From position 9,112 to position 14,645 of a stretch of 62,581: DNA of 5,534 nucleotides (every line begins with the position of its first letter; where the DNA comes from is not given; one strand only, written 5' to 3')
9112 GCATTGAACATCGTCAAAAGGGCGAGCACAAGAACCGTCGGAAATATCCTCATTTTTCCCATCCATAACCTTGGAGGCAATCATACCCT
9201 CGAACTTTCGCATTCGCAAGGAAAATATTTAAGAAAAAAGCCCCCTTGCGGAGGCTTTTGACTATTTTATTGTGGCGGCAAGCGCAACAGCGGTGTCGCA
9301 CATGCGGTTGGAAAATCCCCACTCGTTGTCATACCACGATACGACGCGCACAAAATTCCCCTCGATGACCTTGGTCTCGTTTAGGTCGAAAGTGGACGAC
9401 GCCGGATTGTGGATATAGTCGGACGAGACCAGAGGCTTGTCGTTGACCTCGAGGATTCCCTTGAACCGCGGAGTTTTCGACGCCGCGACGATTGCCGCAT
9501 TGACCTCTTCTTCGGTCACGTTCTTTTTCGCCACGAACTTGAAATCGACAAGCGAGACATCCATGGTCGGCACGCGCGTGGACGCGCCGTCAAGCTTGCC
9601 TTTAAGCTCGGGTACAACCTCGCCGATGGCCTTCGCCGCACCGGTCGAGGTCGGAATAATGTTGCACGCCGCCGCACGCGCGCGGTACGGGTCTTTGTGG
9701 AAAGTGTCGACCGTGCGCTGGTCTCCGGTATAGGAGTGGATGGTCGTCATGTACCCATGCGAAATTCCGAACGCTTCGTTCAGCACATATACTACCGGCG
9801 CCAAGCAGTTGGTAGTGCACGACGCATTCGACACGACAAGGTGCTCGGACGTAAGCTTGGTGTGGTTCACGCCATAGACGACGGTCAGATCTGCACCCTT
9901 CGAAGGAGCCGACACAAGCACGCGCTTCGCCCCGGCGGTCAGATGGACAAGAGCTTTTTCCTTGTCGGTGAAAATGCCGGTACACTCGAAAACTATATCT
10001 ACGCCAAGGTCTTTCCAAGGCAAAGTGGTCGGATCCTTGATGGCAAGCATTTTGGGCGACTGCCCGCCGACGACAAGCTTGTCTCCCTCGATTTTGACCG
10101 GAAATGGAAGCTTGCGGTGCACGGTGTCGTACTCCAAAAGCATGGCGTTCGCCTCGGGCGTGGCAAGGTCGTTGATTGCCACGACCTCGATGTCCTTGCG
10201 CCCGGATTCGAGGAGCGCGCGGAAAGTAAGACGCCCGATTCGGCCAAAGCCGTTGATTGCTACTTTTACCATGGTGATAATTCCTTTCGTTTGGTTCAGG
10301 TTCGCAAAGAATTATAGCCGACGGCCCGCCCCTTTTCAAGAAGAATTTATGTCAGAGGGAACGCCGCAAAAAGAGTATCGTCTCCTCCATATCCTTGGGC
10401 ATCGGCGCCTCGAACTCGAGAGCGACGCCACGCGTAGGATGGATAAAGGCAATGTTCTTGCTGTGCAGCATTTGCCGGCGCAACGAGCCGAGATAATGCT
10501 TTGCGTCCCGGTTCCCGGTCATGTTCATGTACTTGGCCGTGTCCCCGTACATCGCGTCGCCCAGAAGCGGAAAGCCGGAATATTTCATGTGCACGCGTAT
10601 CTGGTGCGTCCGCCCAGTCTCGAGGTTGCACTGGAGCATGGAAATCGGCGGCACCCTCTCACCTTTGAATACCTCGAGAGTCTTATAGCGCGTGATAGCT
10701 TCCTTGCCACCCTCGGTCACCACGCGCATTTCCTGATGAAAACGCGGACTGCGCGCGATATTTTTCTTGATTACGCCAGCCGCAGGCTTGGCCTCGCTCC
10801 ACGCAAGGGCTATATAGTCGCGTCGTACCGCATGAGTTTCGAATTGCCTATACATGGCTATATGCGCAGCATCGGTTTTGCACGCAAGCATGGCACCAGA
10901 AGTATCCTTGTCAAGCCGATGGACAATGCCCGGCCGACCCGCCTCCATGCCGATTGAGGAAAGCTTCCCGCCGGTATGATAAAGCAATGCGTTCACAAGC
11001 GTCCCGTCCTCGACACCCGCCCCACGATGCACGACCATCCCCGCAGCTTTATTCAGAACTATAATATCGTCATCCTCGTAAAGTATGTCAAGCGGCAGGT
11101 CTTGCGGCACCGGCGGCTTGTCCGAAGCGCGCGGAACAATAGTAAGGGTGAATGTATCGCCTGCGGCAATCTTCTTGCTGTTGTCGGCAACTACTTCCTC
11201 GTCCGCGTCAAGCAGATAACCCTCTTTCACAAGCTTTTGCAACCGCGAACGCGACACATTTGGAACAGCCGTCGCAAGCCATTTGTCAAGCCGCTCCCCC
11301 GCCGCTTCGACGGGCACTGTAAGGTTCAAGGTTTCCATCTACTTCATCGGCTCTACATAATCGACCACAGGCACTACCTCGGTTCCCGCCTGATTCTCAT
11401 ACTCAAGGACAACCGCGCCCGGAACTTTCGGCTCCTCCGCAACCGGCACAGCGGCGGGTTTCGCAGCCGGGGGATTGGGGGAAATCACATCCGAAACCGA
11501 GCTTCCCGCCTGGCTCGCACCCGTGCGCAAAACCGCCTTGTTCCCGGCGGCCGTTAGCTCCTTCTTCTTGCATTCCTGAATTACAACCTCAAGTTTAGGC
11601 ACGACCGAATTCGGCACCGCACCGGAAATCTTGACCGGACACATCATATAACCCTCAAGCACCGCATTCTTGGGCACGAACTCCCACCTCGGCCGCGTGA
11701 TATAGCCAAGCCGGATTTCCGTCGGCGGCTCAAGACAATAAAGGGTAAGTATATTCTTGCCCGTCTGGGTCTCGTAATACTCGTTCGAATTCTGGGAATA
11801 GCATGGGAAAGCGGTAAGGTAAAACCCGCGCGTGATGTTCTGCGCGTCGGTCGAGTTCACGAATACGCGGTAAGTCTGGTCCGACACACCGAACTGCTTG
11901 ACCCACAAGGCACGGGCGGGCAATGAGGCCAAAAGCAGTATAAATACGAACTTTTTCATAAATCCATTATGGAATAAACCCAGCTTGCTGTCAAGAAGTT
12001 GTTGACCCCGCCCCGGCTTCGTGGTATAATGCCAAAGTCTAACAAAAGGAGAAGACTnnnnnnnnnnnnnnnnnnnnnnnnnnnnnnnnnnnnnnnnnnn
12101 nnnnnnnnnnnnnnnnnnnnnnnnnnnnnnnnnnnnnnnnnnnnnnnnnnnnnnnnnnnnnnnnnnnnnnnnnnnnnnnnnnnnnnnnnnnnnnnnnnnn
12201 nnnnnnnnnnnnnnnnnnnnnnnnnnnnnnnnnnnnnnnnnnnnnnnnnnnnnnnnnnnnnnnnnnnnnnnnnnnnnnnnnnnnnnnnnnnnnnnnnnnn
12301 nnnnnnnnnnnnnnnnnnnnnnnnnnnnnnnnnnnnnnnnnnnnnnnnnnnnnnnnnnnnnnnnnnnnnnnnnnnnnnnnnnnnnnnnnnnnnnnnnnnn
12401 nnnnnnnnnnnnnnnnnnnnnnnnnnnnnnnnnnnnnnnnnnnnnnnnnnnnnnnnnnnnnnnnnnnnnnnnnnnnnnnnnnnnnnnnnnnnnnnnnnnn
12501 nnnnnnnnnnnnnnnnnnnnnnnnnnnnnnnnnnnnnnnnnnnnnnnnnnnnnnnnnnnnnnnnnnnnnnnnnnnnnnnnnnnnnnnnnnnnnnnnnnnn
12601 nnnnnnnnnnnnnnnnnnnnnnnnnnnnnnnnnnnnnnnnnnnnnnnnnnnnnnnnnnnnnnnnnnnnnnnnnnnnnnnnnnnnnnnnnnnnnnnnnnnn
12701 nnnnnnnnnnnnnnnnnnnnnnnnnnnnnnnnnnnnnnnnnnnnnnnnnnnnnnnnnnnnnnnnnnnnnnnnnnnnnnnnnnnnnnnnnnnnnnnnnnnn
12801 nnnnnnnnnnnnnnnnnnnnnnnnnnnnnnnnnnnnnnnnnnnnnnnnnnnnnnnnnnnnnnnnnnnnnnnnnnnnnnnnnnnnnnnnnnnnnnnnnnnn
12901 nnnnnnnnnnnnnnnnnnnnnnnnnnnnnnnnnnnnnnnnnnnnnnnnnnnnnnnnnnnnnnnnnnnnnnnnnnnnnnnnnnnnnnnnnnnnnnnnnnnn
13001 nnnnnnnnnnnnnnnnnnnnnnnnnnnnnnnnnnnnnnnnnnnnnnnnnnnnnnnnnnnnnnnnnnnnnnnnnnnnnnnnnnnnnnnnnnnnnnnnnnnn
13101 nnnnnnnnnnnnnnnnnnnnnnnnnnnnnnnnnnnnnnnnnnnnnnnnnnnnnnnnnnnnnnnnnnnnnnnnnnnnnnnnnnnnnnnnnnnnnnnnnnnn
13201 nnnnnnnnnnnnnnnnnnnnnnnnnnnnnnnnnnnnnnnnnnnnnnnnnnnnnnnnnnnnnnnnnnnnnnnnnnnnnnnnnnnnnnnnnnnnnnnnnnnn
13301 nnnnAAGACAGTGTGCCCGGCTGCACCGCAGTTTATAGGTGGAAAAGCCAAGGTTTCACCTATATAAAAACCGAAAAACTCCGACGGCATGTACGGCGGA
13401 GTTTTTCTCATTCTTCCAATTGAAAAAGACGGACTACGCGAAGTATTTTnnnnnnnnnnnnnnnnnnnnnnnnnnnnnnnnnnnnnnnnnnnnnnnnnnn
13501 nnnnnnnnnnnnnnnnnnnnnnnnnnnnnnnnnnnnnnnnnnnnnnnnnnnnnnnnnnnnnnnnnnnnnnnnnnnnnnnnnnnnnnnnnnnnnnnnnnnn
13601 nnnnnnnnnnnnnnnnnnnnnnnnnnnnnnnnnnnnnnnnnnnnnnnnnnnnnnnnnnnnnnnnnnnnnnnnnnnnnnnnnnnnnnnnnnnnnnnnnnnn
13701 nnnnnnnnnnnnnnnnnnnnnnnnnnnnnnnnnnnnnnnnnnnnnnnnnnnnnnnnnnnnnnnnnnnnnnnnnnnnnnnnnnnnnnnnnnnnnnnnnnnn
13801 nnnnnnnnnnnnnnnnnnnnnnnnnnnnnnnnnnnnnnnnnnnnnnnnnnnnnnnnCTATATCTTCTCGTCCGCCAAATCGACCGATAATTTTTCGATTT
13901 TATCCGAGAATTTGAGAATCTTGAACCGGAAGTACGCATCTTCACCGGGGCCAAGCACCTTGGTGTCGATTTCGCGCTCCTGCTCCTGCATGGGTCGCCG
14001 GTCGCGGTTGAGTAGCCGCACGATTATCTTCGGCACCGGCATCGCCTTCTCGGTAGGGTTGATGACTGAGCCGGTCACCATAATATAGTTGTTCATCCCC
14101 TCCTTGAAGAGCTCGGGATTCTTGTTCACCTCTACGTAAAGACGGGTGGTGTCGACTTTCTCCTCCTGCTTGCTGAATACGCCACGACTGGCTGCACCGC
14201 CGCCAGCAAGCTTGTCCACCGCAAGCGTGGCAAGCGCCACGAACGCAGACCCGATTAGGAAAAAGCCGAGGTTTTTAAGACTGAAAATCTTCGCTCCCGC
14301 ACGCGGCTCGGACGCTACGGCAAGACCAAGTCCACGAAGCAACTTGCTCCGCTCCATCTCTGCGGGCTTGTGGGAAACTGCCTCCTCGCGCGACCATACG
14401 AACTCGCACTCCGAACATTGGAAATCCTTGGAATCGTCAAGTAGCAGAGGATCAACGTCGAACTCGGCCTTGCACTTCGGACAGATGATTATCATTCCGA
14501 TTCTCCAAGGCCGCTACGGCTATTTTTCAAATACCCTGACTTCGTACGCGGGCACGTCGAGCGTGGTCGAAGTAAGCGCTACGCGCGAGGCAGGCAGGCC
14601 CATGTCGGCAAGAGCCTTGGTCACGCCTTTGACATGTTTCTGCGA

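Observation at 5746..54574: Nine G/C homopolymers of 8-9 nt, all at gene 5' ends or in a promoter spacer: a poly-G contingency (phase-variation) network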

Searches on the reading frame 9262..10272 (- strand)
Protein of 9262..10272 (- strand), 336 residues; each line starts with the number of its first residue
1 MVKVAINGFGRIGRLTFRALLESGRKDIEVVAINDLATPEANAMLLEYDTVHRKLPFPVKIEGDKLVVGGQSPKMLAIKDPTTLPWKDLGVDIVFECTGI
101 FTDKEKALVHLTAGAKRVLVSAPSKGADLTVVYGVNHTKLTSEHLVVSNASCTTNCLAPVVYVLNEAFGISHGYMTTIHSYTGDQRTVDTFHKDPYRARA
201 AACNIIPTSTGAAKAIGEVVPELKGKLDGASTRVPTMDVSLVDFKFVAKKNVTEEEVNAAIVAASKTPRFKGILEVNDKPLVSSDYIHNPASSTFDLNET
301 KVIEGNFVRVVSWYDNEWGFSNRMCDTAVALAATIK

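Call 10: search_protein_families(library=ncbifam, max_evalue=0.00001, proteins=[window:9262-10272:-])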
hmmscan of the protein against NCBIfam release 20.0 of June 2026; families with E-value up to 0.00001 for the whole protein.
window:9262-10272:- (336 aa): 10 families
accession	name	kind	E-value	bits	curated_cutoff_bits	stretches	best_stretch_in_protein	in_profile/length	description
TIGR01534.1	GAPDH-I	equivalog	2.1e-128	428.1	367.2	1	3-326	1-330/330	type I glyceraldehyde-3-phosphate dehydrogenase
NF005830.0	PRK07729.1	equivalog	6.6e-121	403.4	546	1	1-334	2-333/343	glyceraldehyde-3-phosphate dehydrogenase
NF005641.0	PRK07403.1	equivalog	6.3e-114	380.6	616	1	1-332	1-333/337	type I glyceraldehyde-3-phosphate dehydrogenase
NF010058.0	PRK13535.1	equivalog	1.3e-112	376.3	539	1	1-334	2-336/339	erythrose-4-phosphate dehydrogenase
TIGR01532.1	E4PD_g-proteo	equivalog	2.2e-107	359.1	530.55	1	3-326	1-325/325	erythrose-4-phosphate dehydrogenase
NF033735.1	G3PDH_Arsen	exception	4.8e-105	351.6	450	1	4-327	1-322/323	ArsJ-associated glyceraldehyde-3-phosphate dehydrogenase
NF011954.0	PRK15425.1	equivalog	3e-93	312.5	662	1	2-327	3-325/331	glyceraldehyde-3-phosphate dehydrogenase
NF006512.0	PRK08955.1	equivalog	6.5e-89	298.5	563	1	2-328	3-327/334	glyceraldehyde-3-phosphate dehydrogenase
NF006139.0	PRK08289.1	equivalog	7.3e-75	252.4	431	1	4-328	131-466/480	glyceraldehyde-3-phosphate dehydrogenase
NF003251.0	PRK04207.1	equivalog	1.3e-06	27.8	185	1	1-266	2-247/343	type II glyceraldehyde-3-phosphate dehydrogenase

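Call 11: find_encoding_contigs(protein=window:9262-10272:-, flank=10000, max_places=10)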
Protein window:9262-10272:- (336 aa): 1 contig read that carries it; 1 place shown.
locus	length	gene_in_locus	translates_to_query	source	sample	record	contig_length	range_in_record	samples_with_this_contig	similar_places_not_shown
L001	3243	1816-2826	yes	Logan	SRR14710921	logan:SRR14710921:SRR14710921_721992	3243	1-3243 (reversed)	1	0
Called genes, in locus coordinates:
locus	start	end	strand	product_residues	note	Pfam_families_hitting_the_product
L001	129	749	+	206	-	-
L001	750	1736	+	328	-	PF00849:PseudoU_synth_2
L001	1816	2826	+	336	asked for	PF00044:Gp_dh_N, PF02800:Gp_dh_C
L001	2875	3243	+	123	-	?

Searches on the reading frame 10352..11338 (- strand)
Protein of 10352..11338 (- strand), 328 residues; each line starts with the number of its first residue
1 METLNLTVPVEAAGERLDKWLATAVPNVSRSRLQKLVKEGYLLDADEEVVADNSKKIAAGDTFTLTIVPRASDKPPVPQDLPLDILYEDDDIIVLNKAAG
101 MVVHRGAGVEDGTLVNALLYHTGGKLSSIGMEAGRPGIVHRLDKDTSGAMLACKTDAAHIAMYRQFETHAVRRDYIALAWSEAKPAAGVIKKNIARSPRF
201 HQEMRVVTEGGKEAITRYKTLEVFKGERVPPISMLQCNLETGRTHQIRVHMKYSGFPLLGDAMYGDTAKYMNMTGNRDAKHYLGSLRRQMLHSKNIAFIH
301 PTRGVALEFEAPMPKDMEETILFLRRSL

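Call 24: find_related_loci(query=window:10352-11338:-, collection=metagenome_contigs, flank=10000)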
Query window:10352-11338:- (328 aa) in metagenome_contigs; peptide patterns used: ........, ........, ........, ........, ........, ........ (x = any residue, [..] = any of these).
600 stretches matched a pattern (row limit reached: there are more); 574 encode a relative of the query (tblastn E <= 1e-3); the best 80 are kept; 80 distinct loci.
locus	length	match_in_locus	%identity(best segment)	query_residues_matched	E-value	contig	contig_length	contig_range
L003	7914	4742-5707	52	2-324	6e-110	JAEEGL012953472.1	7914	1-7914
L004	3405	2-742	57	79-325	6e-99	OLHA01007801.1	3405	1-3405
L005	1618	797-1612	53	11-283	1e-100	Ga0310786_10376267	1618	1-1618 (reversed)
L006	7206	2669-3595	44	13-326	2e-85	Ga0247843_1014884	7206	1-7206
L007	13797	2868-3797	48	4-317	2e-85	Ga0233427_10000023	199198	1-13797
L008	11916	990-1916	44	13-326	2e-85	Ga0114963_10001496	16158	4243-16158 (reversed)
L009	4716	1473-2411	44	11-327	5e-83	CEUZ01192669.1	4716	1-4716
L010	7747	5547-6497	44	8-326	1e-81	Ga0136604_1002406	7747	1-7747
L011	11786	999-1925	47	2-316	4e-81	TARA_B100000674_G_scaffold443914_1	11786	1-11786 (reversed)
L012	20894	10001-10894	43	3-322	2e-79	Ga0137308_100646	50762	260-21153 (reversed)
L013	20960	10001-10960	44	2-327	4e-79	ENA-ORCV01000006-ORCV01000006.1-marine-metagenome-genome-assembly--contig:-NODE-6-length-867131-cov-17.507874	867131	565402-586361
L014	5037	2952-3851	42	3-324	1e-77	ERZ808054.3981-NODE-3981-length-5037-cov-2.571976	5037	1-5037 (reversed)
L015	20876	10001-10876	44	6-315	2e-76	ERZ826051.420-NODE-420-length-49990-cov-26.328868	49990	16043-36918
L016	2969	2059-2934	44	6-315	3e-77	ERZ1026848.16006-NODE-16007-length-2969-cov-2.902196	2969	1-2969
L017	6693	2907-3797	43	1-315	3e-76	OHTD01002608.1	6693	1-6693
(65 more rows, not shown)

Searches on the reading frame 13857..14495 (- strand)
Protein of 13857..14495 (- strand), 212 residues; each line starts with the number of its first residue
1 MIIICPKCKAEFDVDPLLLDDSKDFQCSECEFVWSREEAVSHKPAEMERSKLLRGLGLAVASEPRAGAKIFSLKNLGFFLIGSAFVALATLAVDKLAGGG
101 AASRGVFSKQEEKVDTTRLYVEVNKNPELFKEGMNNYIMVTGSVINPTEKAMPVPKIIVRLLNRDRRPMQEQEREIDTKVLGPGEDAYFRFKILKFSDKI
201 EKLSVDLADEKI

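Call 55: search_protein_families(library=pfam, max_evalue=0.001, proteins=[window:13857-14495:-])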
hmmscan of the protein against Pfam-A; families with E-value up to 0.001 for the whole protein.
window:13857-14495:- (212 aa): 1 family
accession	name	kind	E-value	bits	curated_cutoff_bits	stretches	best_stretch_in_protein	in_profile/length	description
PF13717.11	Zn_ribbon_4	-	5.6e-08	33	30.3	1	1-34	1-35/36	zinc-ribbon domain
